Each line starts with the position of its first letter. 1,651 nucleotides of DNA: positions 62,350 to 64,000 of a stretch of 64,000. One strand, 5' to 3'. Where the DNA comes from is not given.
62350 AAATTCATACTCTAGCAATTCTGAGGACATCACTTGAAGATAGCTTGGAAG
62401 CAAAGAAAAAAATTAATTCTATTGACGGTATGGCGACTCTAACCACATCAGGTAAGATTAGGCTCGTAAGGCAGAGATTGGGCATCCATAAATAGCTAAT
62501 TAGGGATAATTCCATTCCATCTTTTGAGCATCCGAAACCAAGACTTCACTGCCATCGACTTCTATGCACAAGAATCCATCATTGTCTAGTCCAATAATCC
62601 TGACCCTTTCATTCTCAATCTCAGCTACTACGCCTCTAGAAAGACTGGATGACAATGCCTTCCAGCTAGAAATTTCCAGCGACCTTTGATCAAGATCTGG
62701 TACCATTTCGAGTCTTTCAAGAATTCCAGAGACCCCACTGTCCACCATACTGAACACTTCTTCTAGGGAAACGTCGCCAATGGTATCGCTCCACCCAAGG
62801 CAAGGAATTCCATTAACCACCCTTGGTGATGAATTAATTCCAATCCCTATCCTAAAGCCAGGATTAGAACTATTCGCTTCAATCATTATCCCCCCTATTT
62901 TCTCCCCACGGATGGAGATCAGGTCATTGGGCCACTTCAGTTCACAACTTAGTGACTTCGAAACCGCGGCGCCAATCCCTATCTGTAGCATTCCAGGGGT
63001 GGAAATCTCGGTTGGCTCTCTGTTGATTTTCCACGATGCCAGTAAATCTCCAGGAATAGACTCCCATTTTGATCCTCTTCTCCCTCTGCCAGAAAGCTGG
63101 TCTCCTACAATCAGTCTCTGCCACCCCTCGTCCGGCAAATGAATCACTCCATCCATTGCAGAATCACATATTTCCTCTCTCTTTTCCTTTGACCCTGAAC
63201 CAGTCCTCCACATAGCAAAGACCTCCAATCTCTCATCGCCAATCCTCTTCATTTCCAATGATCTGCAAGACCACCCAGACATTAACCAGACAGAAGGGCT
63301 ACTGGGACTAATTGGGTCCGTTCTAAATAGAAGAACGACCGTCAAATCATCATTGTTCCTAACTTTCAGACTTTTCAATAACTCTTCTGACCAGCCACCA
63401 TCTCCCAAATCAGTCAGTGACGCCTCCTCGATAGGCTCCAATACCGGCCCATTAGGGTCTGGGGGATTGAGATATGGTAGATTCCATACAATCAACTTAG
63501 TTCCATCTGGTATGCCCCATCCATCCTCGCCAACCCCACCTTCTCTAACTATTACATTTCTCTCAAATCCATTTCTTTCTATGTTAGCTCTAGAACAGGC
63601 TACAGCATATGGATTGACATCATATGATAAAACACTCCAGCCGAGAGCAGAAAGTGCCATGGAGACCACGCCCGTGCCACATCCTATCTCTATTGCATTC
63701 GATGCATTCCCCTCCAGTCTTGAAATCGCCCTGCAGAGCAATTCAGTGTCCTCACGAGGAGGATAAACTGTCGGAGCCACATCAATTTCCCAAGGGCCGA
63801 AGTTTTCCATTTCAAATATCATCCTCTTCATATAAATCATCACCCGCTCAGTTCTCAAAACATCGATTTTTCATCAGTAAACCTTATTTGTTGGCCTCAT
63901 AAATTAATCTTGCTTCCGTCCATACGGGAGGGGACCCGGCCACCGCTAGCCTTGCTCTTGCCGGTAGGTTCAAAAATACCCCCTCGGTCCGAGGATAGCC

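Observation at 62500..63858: Biotin-protein ligase BirA fused to an Mtq2/HemK-type glutamine methyltransferase domain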

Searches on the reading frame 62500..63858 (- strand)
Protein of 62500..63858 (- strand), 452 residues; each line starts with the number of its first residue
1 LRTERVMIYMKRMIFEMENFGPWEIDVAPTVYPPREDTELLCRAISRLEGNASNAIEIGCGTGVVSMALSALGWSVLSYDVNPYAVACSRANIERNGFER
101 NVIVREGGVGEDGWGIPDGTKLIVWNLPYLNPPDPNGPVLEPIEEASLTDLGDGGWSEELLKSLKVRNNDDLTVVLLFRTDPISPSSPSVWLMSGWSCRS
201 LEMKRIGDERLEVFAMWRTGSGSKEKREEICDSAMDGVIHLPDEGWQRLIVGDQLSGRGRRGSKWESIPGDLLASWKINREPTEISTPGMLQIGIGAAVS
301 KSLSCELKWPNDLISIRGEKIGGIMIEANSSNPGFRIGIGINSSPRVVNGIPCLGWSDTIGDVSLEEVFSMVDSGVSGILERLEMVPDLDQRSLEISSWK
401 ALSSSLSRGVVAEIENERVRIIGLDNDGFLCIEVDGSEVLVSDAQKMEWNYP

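Call 3: search_protein_families(library=pfam, proteins=[window:62500-63858:-], max_evalue=1)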
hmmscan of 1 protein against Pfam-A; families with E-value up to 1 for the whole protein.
window:62500-63858:- (452 aa): 16 families
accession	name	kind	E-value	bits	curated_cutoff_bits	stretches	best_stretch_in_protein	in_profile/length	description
PF03099.24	BPL_LplA_LipB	-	1.3e-09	38.5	21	1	250-342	28-131/133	Biotin/lipoate A/B protein ligase family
PF06325.19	PrmA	-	9e-09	35.7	22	1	38-104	148-215/296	Ribosomal protein L11 methyltransferase (PrmA)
PF05175.20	MTS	-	2.1e-07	31.2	23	1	38-128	20-107/170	Methyltransferase small domain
PF13649.12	Methyltransf_25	-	3.2e-05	25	27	1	56-118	2-62/97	Methyltransferase domain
PF13489.12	Methyltransf_23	-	0.0002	21.5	27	1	39-98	7-70/164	Methyltransferase domain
PF08241.18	Methyltransf_11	-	0.0003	21.8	21.2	1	57-98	2-43/95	Methyltransferase domain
PF08242.18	Methyltransf_12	-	0.00073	20.7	30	1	56-101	1-48/98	Methyltransferase domain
PF13847.12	Methyltransf_31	-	0.0012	19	27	1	52-107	4-61/145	Methyltransferase domain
PF10294.15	Methyltransf_16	-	0.0081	16.4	21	1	49-103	44-101/174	Lysine methyltransferase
PF03848.20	TehB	-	0.0092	15.9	20.4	1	53-95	32-74/193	Tellurite resistance protein TehB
PF05401.17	NodS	-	0.016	15.5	24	1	21-94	17-86/201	Nodulation protein S (NodS)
PF02237.23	BPL_C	-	0.017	15.5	21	1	410-437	6-35/48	Biotin protein ligase C terminal domain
PF05958.17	tRNA_U5-meth_tr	-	0.022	14.2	23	1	40-105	190-255/357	tRNA (Uracil-5-)-methyltransferase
PF02475.24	TRM5-TYW2_MTfase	-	0.056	13.8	28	1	23-107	10-94/164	TRM5/TYW2 methyltransferase domain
PF01135.25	PCMT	-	0.11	12.6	20.3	1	52-114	74-137/210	Protein-L-isoaspartate(D-aspartate) O-methyltransferase (PCMT)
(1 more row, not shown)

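Call 4: search_protein_families(library=ncbifam, proteins=[window:62500-63858:-], max_evalue=1)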
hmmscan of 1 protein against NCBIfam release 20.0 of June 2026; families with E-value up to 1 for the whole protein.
window:62500-63858:- (452 aa): 46 families (the best 25 are shown)
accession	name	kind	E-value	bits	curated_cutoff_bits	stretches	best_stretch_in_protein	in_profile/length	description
TIGR00121.1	birA_ligase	equivalog_domain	2.9e-19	69.6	83.1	1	251-436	31-222/235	biotin--[acetyl-CoA-carboxylase] ligase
NF011529.0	PRK14968.1-3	equivalog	1.2e-18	67.2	162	1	23-134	8-112/198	putative methyltransferase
TIGR03534.1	RF_mod_PrmC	equivalog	1.5e-13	50.8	199.1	1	14-132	49-169/253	peptide chain release factor N(5)-glutamine methyltransferase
TIGR00537.1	hemK_rel_arch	hypoth_equivalog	1.2e-12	48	87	1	31-131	1-94/179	HemK2/MTQ2 family protein methyltransferase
NF008848.0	PRK11886.1-3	equivalog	6e-12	45.2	362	1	250-440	108-307/319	bifunctional biotin--[acetyl-CoA-carboxylase] ligase/biotin operon repressor BirA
NF008847.0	PRK11886.1-2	equivalog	4.5e-11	42.6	293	1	252-344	110-210/320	bifunctional biotin--[acetyl-CoA-carboxylase] ligase/biotin operon repressor BirA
TIGR00536.1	hemK_fam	subfamily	2e-10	40.2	115.5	1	14-136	74-199/286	HemK family protein methyltransferase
NF005405.0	PRK06955.1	equivalog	5.1e-10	38.9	312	1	253-342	72-172/300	biotin--[acetyl-CoA-carboxylase] ligase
NF006206.0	PRK08330.1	equivalog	1e-09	38.1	311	1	250-439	39-231/243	biotin--protein ligase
NF011530.0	PRK14968.1-4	equivalog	1.1e-09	38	243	1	30-92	18-81/202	putative methyltransferase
TIGR03704.1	PrmC_rel_meth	equivalog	7.5e-09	35.4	248.8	1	18-97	50-134/251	putative protein N(5)-glutamine methyltransferase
NF011528.0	PRK14968.1-2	equivalog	1.3e-08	34.6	171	1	19-99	8-86/205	putative methyltransferase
NF011527.0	PRK14968.1-1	equivalog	2e-08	34.2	242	1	26-90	9-74/192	putative methyltransferase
TIGR00406.1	prmA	equivalog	2.9e-08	33.5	183.15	1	38-103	146-212/288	50S ribosomal protein L11 methyltransferase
NF004607.0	PRK05935.1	equivalog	3.6e-07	30.2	219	1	253-343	37-133/190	biotin--protein ligase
NF001786.0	PRK00517.2-4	equivalog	1.3e-06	27.8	327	1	37-101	129-193/277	50S ribosomal protein L11 methyltransferase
NF001785.0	PRK00517.2-2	equivalog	4.6e-06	26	188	1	36-100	130-195/282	50S ribosomal protein L11 methyltransferase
NF001790.0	PRK00517.3-3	equivalog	1.2e-05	24.9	269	1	36-113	107-183/262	50S ribosomal protein L11 methyltransferase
NF001784.0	PRK00517.2-1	equivalog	3.2e-05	23.6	244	1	51-104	151-205/290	50S ribosomal protein L11 methyltransferase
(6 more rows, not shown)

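Call 5: find_homologous_proteins(query=window:62500-63858:-, max_evalue=0.001)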
Query window:62500-63858:- (452 aa): 443 proteins with E <= 0.001 among 8000 candidates; the best 120 are listed.
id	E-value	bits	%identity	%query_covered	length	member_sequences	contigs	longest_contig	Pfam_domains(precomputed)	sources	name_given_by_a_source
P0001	1.4e-268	910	90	98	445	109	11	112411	PF06325.20,PF03099.25,PF05175.21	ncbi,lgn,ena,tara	tara:strand:- start:1490 stop:2827 length:1338 start_codon:yes stop_codon:yes gene_type:complete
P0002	7.5e-268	908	91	98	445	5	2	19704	PF06325.20,PF03099.25,PF05175.21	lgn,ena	-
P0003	1.6e-266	903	89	98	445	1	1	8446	PF06325.20,PF03099.25,PF05175.21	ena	-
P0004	2.2e-266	903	89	98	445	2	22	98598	PF06325.20,PF03099.25,PF05175.21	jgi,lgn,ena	-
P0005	3.0e-266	902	89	98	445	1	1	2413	PF06325.20,PF03099.25,PF05175.21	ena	-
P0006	4.8e-266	902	89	98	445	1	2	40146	PF06325.20,PF03099.25,PF05175.21,PF13649.13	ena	-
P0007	1.2e-265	900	89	98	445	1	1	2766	PF06325.20,PF03099.25,PF05175.21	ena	-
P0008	1.2e-265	900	89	98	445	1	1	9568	PF06325.20,PF03099.25,PF05175.21,PF13649.13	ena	-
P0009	1.5e-264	897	89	98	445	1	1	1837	PF06325.20,PF03099.25,PF05175.21,PF13649.13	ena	-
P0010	1.6e-264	897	89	98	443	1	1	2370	PF06325.20,PF03099.25,PF05175.21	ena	-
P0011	2.5e-264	896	89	98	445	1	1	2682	PF06325.20,PF03099.25,PF05175.21,PF13649.13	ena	-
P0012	1.1e-263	894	89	98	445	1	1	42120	PF06325.20,PF03099.25,PF05175.21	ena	-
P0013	5.8e-262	888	88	98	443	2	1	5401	PF06325.20,PF03099.25,PF05175.21,PF13649.13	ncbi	-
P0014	1.6e-261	887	88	98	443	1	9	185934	PF06325.20,PF03099.25,PF05175.21,PF13649.13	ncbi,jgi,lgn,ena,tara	tara:strand:- start:14773 stop:16104 length:1332 start_codon:yes stop_codon:yes gene_type:complete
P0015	2.9e-261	886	88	98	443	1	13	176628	PF06325.20,PF03099.25,PF05175.21,PF13649.13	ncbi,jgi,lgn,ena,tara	tara:strand:- start:7483 stop:8814 length:1332 start_codon:yes stop_codon:yes gene_type:complete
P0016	3.0e-260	883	89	98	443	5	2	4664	PF06325.20,PF03099.25,PF05175.21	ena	-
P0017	3.3e-260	882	88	98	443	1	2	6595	PF06325.20,PF03099.25,PF05175.21,PF13649.13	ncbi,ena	-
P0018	4.3e-255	865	86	98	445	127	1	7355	PF06325.20,PF03099.25,PF05175.21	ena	-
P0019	2.2e-254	863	86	98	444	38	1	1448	PF06325.20,PF03099.25,PF05175.21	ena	-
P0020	2.9e-254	863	86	98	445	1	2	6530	PF06325.20,PF03099.25,PF05175.21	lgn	-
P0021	1.1e-252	858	85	98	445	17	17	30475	PF06325.20,PF03099.25,PF05175.21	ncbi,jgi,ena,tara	tara:strand:- start:183 stop:1520 length:1338 start_codon:yes stop_codon:yes gene_type:complete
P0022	3.2e-251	853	85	98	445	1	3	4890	PF06325.20,PF03099.25,PF05175.21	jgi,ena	-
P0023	1.5e-250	850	84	98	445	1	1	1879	PF06325.20,PF03099.25,PF05175.21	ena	-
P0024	1.0e-249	848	83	98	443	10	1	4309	PF13847.13,PF06325.20,PF03099.25,PF05175.21,PF13649.13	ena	-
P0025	1.4e-243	828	82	98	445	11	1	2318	PF13847.13,PF06325.20,PF03099.25,PF05175.21,PF13649.13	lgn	-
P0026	2.1e-236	804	80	98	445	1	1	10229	PF06325.20,PF03099.25,PF05175.21,PF13649.13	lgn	-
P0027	2.6e-230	784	90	85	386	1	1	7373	PF03099.25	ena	-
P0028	6.2e-218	743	73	98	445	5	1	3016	PF06325.20,PF03099.25,PF05175.21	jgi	jgi:biotin-(acetyl-CoA carboxylase) ligase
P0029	1.0e-217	742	73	98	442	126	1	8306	PF06325.20,PF03099.25,PF05175.21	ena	-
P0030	4.1e-211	720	71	98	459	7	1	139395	PF06325.20,PF03099.25,PF05175.21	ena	-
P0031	2.9e-207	708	90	78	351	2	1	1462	PF03099.25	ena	-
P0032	1.9e-180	619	59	98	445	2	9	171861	PF06325.20,PF03099.25,PF05175.21,PF13649.13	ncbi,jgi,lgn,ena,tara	tara:strand:+ start:202 stop:1539 length:1338 start_codon:yes stop_codon:yes gene_type:complete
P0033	5.7e-166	572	57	98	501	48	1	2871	PF13847.13,PF06325.20,PF03099.25,PF05175.21,PF13649.13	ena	-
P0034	7.6e-163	561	55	98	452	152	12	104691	PF06325.20,PF03099.25,PF05175.21,PF13649.13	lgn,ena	-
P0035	9.7e-162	558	56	97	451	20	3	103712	PF13847.13,PF06325.20,PF03099.25,PF05175.21,PF13649.13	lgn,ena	-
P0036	2.6e-160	553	53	99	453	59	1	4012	PF06325.20,PF03099.25,PF05175.21,PF13649.13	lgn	-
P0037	1.2e-158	548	55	98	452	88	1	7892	PF13847.13,PF06325.20,PF03099.25,PF05175.21,PF13649.13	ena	-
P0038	1.6e-134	468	47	98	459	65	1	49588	PF13489.13,PF06325.20,PF03099.25,PF05175.21,PF13649.13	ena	-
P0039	9.5e-131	456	47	98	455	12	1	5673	PF06325.20,PF03099.25,PF05175.21,PF13649.13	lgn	-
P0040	4.8e-128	447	47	98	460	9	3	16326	PF13847.13,PF06325.20,PF03099.25,PF05175.21,PF13649.13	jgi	-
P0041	1.3e-127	445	46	100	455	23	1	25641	PF13847.13,PF06325.20,PF03099.25,PF05175.21,PF13649.13,PF08241.19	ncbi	-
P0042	1.1e-126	442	47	98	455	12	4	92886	PF06325.20,PF03099.25,PF05175.21,PF13649.13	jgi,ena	-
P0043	1.0e-125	439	47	96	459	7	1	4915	PF06325.20,PF03099.25,PF05175.21,PF13649.13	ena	-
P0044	4.4e-125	437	47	99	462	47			PF13489.13,PF06325.20,PF03099.25,PF05175.21,PF13649.13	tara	tara:strand:+ start:569 stop:1957 length:1389 start_codon:yes stop_codon:yes gene_type:complete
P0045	4.5e-124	434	47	96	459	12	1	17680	PF06325.20,PF03099.25,PF05175.21,PF13649.13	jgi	-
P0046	5.7e-124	433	47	97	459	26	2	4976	PF06325.20,PF03099.25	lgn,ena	-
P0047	6.4e-124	433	47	96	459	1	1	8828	PF06325.20,PF03099.25,PF05175.21,PF13649.13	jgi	-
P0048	2.2e-123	431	46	96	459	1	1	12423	PF06325.20,PF03099.25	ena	-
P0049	4.5e-123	430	46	96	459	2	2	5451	PF06325.20,PF03099.25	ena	-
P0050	7.2e-123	430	47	96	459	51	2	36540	PF03099.25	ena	-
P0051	1.2e-122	429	46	99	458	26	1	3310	PF13489.13,PF06325.20,PF03099.25,PF05175.21,PF13649.13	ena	-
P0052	1.3e-122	429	46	98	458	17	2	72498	PF13489.13,PF06325.20,PF03099.25,PF05175.21,PF13649.13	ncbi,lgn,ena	-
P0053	2.3e-122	428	47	96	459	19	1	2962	PF03099.25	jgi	-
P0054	9.6e-122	426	46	96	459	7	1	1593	PF06325.20,PF03099.25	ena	-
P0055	1.9e-121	425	45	96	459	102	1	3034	PF13847.13,PF06325.20,PF03099.25,PF05175.21,PF13649.13,PF08242.19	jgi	jgi:biotin-(acetyl-CoA carboxylase) ligase/SAM-dependent methyltransferase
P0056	4.0e-121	424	46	97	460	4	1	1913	PF06325.20,PF03099.25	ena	-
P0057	4.6e-121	424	47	97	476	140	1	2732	PF06325.20,PF03099.25,PF13649.13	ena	-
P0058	1.5e-120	422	46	96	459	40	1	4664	PF03099.25,PF13649.13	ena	-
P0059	1.7e-120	422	47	96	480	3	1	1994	PF03099.25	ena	-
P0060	3.6e-120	421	46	96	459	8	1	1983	PF03099.25,PF13649.13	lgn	-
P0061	3.6e-120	421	47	96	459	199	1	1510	PF03099.25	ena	-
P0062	4.8e-120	420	46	96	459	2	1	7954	PF13847.13,PF06325.20,PF03099.25,PF05175.21,PF13649.13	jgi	-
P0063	1.7e-119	418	45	96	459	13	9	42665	PF13847.13,PF06325.20,PF03099.25,PF05175.21,PF13649.13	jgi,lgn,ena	jgi:biotin-(acetyl-CoA carboxylase) ligase/SAM-dependent methyltransferase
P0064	5.9e-119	417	45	96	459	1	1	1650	PF06325.20,PF03099.25,PF13649.13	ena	-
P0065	9.1e-119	416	46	96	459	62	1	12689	PF06325.20,PF03099.25,PF13649.13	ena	-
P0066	1.5e-118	415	46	97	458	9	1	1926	PF06325.20,PF03099.25,PF13649.13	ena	-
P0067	1.5e-118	415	46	95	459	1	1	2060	PF13847.13,PF06325.20,PF03099.25,PF05175.21,PF13649.13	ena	-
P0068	3.1e-117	411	46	97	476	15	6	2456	PF03099.25,PF13649.13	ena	-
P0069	4.4e-117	410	47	93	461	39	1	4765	PF06325.20,PF03099.25,PF05175.21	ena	-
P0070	3.8e-116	407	45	98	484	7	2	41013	PF06325.20,PF03099.25,PF05175.21,PF13649.13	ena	-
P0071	5.3e-116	407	48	93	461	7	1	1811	PF06325.20,PF03099.25,PF05175.21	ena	-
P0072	1.3e-115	406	47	96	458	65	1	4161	PF03099.25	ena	-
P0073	2.6e-115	405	44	97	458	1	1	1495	PF06325.20,PF03099.25,PF13649.13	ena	-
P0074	4.7e-115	404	44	98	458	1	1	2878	PF06325.20,PF03099.25,PF05175.21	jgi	-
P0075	4.7e-115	404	46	96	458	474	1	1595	PF03099.25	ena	-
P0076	5.0e-115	404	46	95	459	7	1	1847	PF06325.20,PF03099.25,PF05175.21,PF13649.13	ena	-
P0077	5.5e-115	404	44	97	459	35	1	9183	PF06325.20,PF03099.25,PF05175.21,PF13649.13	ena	-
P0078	5.7e-115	404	44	96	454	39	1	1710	PF06325.20,PF03099.25,PF13649.13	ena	-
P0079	4.6e-114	401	44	98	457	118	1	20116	PF06325.20,PF03848.21,PF03099.25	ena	-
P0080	2.6e-113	398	46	96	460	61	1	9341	PF03099.25,PF05175.21,PF13649.13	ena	-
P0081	2.8e-113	398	44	98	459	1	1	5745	PF06325.20,PF03099.25,PF05175.21,PF13649.13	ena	-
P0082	3.7e-113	398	46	97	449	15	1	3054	PF13847.13,PF06325.20,PF03099.25,PF05175.21,PF13649.13,PF08241.19,PF08242.19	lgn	-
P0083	6.6e-113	397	45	96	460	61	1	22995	PF13847.13,PF06325.20,PF03099.25,PF05175.21,PF13649.13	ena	-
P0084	1.8e-112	395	43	98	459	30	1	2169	PF06325.20,PF03099.25,PF05175.21,PF13649.13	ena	-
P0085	2.8e-112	395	46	97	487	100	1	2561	PF06325.20,PF03099.25,PF05175.21,PF13649.13,PF08241.19,PF08242.19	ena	-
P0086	6.1e-112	394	43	98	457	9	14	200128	PF06325.20,PF03099.25,PF05175.21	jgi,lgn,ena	-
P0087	7.7e-112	393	44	98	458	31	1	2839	PF03099.25,PF13649.13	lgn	-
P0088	8.0e-112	393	44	96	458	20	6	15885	PF03099.25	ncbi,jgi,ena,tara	tara:strand:- start:376 stop:1752 length:1377 start_codon:yes stop_codon:yes gene_type:complete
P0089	2.1e-111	392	42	95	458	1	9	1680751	PF13489.13,PF06325.20,PF03099.25,PF05175.21,PF13649.13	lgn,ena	-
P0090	2.2e-111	392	44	97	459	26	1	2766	PF13847.13,PF06325.20,PF03099.25,PF05175.21,PF13649.13,PF08241.19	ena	-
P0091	2.8e-111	391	44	97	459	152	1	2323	PF06325.20,PF03099.25,PF05175.21,PF13649.13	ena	-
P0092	3.5e-111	391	44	97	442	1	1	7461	PF06325.20,PF03099.25,PF05175.21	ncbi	-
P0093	5.4e-111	390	45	98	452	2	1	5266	PF06325.20,PF03099.25,PF05175.21,PF13649.13,PF08241.19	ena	-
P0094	6.4e-111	390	44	96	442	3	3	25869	PF06325.20,PF03099.25,PF05175.21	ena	-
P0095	2.7e-110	388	43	96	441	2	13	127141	PF06325.20,PF03099.25,PF05175.21,PF13649.13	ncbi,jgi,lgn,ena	-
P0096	5.0e-110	387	44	99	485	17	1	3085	PF06325.20,PF03099.25,PF05175.21,PF13649.13,PF08241.19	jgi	-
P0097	7.2e-110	387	44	95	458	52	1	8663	PF06325.20,PF03099.25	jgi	jgi:BirA family biotin operon repressor/biotin-[acetyl-CoA-carboxylase] ligase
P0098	7.5e-110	387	43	98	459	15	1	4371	PF03099.25,PF05175.21,PF13649.13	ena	-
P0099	7.5e-110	387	44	97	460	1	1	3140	PF06325.20,PF03099.25,PF13649.13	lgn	-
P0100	7.6e-110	387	44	98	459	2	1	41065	PF06325.20,PF03099.25,PF05175.21,PF13649.13,PF08242.19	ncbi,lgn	ncbi:MAG: methyltransferase [Candidatus Thalassarchaeum sp.]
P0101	8.7e-110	386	41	98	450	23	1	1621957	PF13847.13,PF06325.20,PF03099.25,PF05175.21,PF13649.13,PF08241.19,PF08242.19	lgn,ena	-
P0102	9.0e-110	386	45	93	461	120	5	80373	PF06325.20,PF03099.25,PF05175.21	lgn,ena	-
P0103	1.1e-109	386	44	98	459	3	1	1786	PF03099.25,PF13649.13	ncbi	-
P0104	2.3e-109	385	43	98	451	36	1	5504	PF13847.13,PF06325.20,PF03099.25,PF05175.21,PF13649.13,PF01170.25,PF08241.19,PF08242.19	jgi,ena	-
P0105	3.2e-109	385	43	98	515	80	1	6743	PF13489.13,PF06325.20,PF03099.25,PF05175.21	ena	-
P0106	3.8e-109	384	44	98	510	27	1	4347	PF06325.20,PF03099.25,PF05175.21,PF13649.13,PF08241.19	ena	-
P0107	4.2e-109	384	41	98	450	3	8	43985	PF13847.13,PF06325.20,PF03099.25,PF05175.21,PF13649.13,PF08241.19,PF08242.19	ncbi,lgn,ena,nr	ncbi:MAG: hypothetical protein CMB08_04250 [Euryarchaeota archaeon]|nr:hypothetical protein [Euryarc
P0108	4.5e-109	384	44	97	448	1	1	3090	PF06325.20,PF03099.25,PF05175.21,PF13649.13,PF08241.19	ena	-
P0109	5.1e-109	384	44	97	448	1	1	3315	PF06325.20,PF03099.25,PF05175.21,PF13649.13,PF08241.19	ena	-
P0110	9.1e-109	383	45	93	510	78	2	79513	PF06325.20,PF03099.25,PF05175.21,PF13649.13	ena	-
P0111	1.8e-108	382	44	99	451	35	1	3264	PF06325.20,PF03099.25,PF05175.21,PF13649.13,PF08241.19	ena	-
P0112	1.9e-108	382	42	98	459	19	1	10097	PF03099.25,PF13649.13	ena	-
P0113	2.8e-108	381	42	98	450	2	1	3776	PF13847.13,PF06325.20,PF03099.25,PF05175.21,PF13649.13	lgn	-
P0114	4.2e-108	381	41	98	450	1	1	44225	PF13847.13,PF06325.20,PF03099.25,PF05175.21,PF13649.13,PF08241.19,PF08242.19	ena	-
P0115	6.6e-108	380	41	97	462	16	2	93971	PF06325.20,PF03099.25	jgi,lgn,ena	jgi:biotin-(acetyl-CoA carboxylase) ligase/methylase of polypeptide subunit release factors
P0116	8.2e-108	380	43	93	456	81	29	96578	PF06325.20,PF03099.25,PF05175.21,PF02475.24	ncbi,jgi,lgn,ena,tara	jgi:SAM-dependent methyltransferase|tara:strand:+ start:186 stop:1556 length:1371 start_codon:yes st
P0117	9.1e-108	380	46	98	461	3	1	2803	PF06325.20,PF03099.25,PF05175.21,PF13649.13,PF08241.19,PF08242.19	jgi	-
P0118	1.5e-107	379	43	99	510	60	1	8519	PF06325.20,PF03099.25,PF05175.21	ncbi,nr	ncbi:MAG: hypothetical protein CL975_02240 [Euryarchaeota archaeon]|nr:hypothetical protein [Euryarc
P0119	2.3e-107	378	43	96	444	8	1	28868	PF13489.13,PF06325.20,PF03848.21,PF03099.25,PF05175.21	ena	-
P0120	4.9e-107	377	43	98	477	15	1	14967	PF13489.13,PF06325.20,PF03099.25,PF05175.21,PF13649.13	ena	-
